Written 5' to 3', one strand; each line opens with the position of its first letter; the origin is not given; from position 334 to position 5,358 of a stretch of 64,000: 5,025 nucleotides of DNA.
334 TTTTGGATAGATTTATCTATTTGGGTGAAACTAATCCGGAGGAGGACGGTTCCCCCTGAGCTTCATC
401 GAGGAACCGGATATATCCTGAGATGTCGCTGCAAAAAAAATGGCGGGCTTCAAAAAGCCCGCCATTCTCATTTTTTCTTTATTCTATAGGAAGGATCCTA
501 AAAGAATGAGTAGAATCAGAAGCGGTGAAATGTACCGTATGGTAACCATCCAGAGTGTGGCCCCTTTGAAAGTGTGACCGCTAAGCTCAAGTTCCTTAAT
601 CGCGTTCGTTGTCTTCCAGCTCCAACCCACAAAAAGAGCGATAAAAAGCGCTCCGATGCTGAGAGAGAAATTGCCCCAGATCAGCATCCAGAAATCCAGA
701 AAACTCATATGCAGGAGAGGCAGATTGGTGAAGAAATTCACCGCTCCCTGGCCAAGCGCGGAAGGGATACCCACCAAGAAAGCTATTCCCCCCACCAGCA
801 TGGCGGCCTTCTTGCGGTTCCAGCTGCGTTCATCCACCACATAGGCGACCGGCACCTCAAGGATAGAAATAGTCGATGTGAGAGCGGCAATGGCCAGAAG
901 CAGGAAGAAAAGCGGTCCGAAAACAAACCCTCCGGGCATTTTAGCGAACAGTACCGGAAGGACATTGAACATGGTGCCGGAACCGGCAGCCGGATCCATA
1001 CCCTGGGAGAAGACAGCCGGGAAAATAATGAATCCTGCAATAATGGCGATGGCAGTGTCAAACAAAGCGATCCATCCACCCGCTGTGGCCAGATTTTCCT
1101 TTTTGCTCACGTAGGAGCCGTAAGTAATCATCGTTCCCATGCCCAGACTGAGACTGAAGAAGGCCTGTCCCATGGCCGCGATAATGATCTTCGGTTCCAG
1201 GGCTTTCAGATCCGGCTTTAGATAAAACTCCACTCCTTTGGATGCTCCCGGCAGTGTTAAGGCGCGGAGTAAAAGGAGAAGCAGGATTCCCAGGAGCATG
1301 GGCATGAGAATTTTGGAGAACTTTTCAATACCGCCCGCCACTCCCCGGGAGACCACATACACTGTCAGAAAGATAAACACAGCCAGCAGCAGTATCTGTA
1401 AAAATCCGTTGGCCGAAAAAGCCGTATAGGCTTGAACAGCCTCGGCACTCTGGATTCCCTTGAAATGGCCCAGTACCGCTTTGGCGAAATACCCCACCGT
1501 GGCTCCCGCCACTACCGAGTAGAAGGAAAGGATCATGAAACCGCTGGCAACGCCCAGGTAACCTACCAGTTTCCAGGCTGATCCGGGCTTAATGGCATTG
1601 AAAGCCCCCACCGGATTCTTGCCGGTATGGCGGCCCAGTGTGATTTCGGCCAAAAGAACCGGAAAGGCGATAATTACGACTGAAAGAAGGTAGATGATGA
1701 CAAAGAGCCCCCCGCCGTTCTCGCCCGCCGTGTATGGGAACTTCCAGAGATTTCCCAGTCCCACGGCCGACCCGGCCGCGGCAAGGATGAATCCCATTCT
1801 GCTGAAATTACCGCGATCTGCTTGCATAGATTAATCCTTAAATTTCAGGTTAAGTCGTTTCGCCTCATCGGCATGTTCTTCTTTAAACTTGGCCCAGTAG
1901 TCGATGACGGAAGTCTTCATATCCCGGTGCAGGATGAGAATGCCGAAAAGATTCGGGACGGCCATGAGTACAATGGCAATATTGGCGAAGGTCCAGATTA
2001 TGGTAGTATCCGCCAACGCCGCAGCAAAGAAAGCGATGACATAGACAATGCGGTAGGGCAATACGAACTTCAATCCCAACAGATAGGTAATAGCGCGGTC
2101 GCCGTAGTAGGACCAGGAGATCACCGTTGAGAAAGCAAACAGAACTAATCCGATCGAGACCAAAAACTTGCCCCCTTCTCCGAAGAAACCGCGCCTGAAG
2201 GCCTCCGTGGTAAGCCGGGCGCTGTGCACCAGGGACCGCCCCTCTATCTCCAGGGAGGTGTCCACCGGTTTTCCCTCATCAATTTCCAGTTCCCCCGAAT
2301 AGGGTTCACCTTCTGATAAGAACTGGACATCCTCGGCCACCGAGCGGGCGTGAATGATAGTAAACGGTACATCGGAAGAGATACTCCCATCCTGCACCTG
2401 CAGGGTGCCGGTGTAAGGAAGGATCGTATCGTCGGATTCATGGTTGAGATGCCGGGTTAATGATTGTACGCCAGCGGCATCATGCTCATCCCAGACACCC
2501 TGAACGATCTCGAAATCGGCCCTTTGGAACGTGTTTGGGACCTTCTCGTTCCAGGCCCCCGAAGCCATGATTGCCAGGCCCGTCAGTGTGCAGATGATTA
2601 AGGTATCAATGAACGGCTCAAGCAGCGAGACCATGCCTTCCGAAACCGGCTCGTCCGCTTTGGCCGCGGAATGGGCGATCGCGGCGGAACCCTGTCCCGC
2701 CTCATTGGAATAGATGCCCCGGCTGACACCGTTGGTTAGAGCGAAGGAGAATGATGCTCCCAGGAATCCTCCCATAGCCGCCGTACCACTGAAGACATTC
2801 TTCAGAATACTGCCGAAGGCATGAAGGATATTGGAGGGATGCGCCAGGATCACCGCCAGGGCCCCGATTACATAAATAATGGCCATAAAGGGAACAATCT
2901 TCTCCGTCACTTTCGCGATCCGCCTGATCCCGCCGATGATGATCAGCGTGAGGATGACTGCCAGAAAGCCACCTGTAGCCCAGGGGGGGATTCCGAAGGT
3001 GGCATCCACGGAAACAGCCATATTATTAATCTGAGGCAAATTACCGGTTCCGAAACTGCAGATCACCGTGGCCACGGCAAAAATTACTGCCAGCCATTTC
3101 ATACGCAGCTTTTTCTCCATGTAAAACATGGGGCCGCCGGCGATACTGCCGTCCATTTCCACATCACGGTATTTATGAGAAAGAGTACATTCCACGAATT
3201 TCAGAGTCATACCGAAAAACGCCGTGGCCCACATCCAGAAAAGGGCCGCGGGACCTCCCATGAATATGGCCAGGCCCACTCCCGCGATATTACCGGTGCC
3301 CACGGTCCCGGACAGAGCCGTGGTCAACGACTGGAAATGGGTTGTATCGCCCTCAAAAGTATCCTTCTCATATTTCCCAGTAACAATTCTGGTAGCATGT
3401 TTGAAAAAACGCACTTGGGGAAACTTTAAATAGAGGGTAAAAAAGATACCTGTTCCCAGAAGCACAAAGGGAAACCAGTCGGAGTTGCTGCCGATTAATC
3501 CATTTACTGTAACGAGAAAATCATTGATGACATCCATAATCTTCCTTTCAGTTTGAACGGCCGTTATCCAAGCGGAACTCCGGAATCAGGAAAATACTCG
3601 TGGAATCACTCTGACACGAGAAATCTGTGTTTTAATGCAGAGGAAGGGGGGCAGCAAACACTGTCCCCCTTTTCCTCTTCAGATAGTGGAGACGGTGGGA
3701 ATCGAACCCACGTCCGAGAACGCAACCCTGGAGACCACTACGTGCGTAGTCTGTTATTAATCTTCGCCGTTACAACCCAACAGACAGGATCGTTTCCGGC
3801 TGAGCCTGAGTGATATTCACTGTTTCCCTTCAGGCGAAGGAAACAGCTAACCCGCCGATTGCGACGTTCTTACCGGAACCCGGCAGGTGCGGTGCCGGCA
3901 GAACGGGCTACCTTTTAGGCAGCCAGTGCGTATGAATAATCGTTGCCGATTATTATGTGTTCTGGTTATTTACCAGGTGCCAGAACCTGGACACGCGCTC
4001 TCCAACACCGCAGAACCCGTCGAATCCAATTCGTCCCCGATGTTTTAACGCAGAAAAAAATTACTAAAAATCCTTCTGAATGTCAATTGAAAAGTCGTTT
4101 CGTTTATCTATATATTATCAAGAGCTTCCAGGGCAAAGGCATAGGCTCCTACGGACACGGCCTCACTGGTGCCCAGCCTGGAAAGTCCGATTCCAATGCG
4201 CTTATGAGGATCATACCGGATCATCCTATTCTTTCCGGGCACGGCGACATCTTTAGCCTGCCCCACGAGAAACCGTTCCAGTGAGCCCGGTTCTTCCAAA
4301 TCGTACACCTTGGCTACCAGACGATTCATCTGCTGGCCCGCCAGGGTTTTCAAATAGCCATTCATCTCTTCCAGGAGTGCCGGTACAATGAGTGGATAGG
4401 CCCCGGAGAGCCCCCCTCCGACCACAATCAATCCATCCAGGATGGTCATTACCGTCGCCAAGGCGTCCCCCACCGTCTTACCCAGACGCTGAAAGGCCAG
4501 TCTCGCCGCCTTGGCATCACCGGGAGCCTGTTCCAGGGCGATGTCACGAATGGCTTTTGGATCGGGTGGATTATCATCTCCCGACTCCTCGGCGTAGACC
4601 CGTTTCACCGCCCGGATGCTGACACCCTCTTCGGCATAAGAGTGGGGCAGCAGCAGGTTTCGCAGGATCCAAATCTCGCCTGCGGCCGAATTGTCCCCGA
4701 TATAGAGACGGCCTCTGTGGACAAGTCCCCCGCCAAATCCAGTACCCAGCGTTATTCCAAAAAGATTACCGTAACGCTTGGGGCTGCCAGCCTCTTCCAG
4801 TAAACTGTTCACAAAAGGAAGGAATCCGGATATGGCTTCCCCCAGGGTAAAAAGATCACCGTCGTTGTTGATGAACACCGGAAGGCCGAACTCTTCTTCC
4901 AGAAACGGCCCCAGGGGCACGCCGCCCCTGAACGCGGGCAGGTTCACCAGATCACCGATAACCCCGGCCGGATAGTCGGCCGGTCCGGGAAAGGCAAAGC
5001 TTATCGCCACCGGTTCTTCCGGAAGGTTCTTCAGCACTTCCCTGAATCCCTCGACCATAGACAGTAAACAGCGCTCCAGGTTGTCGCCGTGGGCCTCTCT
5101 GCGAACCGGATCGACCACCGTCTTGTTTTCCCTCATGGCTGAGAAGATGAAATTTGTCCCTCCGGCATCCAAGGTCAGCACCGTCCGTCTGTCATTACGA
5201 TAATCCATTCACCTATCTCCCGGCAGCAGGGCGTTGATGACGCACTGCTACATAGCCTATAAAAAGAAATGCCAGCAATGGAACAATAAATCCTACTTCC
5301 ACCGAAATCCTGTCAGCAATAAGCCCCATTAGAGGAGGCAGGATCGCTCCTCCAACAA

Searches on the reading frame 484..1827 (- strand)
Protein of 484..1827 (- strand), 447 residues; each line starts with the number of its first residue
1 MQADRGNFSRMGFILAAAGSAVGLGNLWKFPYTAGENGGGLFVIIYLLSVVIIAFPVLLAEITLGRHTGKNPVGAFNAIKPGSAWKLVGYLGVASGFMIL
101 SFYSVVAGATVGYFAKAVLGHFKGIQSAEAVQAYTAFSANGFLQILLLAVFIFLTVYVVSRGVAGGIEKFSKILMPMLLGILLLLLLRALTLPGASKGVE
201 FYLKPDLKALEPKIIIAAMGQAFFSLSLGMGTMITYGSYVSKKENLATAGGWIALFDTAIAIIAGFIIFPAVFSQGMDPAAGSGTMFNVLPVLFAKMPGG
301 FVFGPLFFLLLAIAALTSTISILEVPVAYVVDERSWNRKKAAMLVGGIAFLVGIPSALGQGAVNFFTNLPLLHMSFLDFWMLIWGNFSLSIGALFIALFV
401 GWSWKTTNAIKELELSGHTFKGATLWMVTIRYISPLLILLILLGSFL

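Call 87: search_protein_families(library=pfam, proteins=[window:484-1827:-], max_evalue=1e-10)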
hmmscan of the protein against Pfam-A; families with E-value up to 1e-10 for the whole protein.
window:484-1827:- (447 aa): 1 family
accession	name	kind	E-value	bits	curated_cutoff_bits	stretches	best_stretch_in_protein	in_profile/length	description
PF00209.24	SNF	-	1.2e-54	186.4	27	2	136-445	169-480/524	Sodium:neurotransmitter symporter family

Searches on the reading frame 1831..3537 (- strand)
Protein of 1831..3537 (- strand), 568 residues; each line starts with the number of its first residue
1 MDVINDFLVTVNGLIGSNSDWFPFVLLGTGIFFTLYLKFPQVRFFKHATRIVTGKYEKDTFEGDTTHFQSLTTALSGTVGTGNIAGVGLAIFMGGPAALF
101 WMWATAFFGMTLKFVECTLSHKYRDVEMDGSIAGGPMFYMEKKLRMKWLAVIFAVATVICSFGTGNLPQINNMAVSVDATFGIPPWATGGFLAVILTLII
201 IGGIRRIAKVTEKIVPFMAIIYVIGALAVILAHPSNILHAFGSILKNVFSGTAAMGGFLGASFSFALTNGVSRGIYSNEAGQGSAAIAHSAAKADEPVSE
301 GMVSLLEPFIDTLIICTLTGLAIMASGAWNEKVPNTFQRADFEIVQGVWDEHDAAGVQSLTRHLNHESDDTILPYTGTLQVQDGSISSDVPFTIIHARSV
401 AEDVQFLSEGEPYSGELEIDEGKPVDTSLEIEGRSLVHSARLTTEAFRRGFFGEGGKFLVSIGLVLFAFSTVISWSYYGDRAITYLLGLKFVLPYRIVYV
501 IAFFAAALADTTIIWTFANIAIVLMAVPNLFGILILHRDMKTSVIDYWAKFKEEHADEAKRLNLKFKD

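Call 87: search_protein_families(library=pfam, proteins=[window:1831-3537:-], max_evalue=1e-10)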
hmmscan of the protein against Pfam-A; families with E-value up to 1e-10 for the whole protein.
window:1831-3537:- (568 aa): 1 family
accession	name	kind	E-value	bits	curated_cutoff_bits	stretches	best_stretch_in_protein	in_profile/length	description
PF01235.23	Na_Ala_symp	-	2.2e-127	426.1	24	1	59-556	7-388/392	Sodium:alanine symporter family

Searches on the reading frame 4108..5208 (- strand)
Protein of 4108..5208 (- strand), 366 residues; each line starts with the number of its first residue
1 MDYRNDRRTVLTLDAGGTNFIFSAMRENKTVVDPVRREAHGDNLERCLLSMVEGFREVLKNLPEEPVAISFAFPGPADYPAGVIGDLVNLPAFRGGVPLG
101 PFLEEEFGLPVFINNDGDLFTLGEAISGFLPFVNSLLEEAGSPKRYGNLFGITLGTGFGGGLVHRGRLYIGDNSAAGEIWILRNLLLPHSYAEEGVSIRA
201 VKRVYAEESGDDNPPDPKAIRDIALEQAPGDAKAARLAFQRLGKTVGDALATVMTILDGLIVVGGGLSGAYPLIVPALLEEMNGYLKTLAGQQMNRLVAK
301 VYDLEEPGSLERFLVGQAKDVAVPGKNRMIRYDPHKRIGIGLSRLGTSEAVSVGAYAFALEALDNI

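Call 87: search_protein_families(library=pfam, proteins=[window:4108-5208:-], max_evalue=1e-10)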
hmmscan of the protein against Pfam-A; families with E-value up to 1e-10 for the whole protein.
window:4108-5208:- (366 aa): 1 family
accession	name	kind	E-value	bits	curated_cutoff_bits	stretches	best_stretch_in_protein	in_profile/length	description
PF00480.26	ROK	-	1.9e-21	77.3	22.9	1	11-299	2-275/294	ROK family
